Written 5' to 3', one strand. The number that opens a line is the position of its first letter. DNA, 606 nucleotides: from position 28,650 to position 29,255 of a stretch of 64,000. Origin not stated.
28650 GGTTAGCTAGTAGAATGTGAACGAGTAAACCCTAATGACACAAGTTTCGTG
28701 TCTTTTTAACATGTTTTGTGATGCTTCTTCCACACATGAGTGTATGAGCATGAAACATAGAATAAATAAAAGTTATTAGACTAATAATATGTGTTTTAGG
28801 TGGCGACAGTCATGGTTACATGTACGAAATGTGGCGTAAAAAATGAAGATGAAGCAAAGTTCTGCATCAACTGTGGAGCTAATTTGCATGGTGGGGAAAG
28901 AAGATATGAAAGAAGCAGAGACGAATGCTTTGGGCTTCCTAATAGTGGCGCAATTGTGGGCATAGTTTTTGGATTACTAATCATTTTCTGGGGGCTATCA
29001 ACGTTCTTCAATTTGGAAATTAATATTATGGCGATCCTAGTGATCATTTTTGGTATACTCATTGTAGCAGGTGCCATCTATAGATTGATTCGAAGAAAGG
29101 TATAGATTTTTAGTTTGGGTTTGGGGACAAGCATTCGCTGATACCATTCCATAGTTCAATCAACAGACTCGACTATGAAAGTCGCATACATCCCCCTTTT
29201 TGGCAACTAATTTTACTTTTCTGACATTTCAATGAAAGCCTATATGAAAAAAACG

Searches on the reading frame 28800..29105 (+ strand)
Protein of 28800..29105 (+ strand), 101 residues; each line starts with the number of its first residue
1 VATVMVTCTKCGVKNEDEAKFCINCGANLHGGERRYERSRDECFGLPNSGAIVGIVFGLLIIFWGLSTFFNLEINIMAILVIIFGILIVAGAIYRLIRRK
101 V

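Call 23: search_protein_families(library=pfam, proteins=[window:28800-29105:+], max_evalue=0.01)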
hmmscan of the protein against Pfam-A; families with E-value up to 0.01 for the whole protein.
window:28800-29105:+ (101 aa): 5 families
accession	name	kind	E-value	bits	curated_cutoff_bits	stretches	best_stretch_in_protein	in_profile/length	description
PF13240.11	Zn_Ribbon_1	-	4.1e-09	36.4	25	1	8-29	2-23/23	zinc-ribbon domain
PF24463.1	DUF7577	-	9.1e-06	25.6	28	1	6-30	3-27/27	Domain of unknown function (DUF7577)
PF13248.11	Zn_ribbon_3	-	4.3e-05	23.3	27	1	5-29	2-26/26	zinc-ribbon domain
PF12773.13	DZR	-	9.8e-05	22.9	27.3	1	8-30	1-23/45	Double zinc ribbon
PF00641.23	Zn_ribbon_RanBP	-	0.00059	19.5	27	1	7-27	6-26/30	Zn-finger in Ran binding protein and others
